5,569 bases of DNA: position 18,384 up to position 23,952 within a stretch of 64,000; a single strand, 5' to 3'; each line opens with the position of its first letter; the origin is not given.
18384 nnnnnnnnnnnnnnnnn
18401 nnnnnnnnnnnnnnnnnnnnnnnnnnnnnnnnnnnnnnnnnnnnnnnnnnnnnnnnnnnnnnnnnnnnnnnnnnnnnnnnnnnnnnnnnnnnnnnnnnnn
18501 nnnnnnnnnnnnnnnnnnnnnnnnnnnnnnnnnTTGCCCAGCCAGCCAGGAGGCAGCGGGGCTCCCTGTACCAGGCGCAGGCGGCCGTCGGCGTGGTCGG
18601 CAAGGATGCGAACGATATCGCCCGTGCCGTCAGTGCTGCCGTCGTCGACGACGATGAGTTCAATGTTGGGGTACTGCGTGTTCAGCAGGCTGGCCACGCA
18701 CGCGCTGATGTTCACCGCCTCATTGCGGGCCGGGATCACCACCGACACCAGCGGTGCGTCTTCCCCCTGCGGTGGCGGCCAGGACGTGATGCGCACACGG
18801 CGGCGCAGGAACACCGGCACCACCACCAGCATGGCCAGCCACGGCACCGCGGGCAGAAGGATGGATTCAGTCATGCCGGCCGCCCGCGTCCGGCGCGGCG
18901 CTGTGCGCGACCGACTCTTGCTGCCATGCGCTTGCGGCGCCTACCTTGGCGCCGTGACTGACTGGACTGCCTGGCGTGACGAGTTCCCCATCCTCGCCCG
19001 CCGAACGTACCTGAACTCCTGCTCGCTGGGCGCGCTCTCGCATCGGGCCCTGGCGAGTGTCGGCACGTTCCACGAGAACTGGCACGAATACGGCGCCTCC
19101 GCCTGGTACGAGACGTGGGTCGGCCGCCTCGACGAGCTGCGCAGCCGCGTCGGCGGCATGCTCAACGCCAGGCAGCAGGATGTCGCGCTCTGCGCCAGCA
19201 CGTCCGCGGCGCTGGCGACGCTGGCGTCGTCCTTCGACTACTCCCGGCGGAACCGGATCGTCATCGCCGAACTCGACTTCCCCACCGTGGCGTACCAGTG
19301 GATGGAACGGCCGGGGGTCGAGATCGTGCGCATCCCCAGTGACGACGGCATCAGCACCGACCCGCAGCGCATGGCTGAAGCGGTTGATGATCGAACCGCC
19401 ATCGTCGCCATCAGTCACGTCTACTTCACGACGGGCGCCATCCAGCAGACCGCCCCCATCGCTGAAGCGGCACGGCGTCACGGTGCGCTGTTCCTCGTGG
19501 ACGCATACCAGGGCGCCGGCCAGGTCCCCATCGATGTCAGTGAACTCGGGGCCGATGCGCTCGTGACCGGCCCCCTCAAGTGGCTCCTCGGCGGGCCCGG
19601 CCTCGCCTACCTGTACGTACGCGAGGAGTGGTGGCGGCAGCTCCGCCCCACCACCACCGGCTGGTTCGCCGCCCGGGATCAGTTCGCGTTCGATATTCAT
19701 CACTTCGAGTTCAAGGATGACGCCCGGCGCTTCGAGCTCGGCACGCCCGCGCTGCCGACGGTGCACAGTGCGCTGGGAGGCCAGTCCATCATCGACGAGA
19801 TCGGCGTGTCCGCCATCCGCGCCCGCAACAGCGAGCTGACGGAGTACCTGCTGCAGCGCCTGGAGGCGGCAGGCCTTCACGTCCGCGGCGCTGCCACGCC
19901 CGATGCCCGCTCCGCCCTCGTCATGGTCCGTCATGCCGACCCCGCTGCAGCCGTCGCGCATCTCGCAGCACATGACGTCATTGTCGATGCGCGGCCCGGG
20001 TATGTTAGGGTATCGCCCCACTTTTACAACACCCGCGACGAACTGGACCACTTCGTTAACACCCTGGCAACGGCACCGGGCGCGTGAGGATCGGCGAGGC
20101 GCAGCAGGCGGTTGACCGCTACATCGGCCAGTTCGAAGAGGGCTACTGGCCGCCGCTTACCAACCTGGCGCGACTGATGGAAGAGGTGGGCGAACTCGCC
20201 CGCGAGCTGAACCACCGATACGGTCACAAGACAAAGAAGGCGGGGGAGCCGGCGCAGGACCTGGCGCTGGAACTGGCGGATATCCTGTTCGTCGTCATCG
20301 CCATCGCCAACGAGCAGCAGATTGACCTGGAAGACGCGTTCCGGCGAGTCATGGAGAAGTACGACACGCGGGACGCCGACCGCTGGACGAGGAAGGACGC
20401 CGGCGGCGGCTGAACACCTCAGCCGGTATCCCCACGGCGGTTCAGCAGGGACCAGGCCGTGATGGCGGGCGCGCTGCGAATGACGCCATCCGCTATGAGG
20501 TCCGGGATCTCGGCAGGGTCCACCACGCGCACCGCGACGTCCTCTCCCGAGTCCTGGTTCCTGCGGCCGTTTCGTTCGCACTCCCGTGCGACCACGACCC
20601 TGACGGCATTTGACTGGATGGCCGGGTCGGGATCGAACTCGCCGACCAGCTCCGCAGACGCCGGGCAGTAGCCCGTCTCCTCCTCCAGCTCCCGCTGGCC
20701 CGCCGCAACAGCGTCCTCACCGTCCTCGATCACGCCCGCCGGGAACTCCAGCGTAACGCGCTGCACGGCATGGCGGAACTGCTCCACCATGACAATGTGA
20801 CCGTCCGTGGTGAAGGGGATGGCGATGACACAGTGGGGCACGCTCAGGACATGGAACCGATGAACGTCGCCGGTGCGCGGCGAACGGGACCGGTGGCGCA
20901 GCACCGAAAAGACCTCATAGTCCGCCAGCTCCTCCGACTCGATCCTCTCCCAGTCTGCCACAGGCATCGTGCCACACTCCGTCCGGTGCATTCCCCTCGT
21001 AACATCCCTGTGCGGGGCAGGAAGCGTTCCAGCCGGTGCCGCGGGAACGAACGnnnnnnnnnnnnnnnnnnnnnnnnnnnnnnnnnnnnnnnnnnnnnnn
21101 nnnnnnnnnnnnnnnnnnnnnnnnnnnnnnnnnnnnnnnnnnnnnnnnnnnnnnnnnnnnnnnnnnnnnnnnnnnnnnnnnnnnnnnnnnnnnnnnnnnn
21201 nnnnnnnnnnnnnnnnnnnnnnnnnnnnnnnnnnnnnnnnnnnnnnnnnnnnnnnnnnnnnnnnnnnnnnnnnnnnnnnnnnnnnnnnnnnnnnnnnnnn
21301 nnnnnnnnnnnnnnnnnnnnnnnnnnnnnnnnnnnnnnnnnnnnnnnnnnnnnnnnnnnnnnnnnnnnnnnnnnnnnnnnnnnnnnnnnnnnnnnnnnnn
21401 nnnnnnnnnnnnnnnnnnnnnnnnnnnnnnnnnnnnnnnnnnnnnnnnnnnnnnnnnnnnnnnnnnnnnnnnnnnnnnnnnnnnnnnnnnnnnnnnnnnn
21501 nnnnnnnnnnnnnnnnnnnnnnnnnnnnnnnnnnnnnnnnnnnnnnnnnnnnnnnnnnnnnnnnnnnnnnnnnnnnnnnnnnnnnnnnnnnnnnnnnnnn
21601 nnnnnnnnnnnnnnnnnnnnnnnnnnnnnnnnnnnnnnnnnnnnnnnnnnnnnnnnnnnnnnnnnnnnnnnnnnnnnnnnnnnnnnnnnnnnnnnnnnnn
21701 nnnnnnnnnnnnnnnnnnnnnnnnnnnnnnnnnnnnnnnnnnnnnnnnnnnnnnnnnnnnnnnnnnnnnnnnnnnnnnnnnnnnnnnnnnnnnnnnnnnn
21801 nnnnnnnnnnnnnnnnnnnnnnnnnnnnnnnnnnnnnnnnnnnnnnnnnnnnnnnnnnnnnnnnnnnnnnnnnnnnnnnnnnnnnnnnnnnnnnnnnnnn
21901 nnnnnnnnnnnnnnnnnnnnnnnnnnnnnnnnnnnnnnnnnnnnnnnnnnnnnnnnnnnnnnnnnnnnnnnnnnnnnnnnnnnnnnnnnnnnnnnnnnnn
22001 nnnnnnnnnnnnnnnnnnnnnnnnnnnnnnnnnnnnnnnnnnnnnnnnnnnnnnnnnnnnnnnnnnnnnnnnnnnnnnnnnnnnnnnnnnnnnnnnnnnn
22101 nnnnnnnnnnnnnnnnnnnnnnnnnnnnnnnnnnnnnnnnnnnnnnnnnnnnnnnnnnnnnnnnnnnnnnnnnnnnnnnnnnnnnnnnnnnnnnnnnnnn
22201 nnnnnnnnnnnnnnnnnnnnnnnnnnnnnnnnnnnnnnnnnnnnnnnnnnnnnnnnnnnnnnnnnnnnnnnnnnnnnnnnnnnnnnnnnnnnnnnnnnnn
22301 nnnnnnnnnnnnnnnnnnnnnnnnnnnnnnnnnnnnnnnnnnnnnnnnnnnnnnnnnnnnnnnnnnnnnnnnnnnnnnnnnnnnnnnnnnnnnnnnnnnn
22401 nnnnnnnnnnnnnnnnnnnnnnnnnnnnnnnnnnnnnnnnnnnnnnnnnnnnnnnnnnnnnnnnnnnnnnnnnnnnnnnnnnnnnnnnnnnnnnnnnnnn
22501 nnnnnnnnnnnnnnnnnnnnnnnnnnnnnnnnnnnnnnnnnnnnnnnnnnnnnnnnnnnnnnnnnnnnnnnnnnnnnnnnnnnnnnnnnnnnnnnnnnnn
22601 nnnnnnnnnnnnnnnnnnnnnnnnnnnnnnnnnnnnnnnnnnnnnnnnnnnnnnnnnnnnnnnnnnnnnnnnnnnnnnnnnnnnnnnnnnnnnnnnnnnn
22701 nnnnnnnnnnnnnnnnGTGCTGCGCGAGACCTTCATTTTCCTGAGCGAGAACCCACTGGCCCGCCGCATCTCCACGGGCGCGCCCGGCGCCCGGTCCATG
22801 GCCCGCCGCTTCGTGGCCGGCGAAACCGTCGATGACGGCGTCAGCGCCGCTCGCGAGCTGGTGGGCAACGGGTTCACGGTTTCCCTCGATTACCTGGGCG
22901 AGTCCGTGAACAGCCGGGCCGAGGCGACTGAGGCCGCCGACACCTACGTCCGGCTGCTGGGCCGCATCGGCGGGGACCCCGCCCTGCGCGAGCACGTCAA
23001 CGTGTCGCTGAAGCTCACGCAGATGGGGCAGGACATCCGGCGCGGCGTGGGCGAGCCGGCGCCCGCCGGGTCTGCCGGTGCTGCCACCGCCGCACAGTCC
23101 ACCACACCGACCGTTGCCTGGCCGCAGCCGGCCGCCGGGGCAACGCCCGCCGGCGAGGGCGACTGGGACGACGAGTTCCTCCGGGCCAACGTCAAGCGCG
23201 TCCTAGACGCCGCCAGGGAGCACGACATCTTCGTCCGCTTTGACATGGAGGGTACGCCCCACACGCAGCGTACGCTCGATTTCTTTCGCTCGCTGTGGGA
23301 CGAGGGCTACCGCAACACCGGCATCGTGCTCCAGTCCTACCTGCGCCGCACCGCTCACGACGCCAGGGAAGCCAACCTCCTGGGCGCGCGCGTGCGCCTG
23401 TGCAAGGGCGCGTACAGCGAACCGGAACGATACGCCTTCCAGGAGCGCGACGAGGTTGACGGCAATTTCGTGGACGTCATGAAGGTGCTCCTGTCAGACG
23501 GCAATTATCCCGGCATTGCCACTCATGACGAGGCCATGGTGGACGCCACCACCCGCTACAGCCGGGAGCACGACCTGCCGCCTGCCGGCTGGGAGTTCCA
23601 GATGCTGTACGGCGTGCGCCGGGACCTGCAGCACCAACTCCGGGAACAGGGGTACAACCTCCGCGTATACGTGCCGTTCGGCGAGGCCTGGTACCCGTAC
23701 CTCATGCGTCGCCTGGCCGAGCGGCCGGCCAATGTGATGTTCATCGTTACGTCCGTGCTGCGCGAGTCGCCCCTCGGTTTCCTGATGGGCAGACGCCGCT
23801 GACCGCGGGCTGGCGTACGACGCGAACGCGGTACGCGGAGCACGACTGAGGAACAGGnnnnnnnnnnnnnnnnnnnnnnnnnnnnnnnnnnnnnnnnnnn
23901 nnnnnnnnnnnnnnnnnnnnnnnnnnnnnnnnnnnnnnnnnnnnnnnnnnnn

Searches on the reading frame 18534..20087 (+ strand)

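Call 53: search_protein_families(library=pfam, proteins=[window:18534-20087:+], max_evalue=0.00001)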
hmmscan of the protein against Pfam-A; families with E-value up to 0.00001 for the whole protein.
window:18534-20087:+ (517 aa): 3 families
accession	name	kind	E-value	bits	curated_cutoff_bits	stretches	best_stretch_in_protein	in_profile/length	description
PF00266.25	Aminotran_5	-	1.2e-40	140.1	21.5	1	196-505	42-369/371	Aminotransferase class-V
PF22580.2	KYNU_C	-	1.3e-09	38.3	27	1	428-511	1-90/90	Kynureninase C-terminal domain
PF00155.27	Aminotran_1_2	-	1.5e-06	28.1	19.7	1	201-509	46-359/361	Aminotransferase class I and II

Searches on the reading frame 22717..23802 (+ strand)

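Call 53: search_protein_families(library=pfam, proteins=[window:22717-23802:+], max_evalue=0.00001)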
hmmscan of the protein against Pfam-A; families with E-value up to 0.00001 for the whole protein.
window:22717-23802:+ (361 aa): 1 family
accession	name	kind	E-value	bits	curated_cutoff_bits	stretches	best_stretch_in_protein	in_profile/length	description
PF01619.24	Pro_dh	-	2.8e-38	132.5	27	1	44-342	4-275/278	Proline dehydrogenase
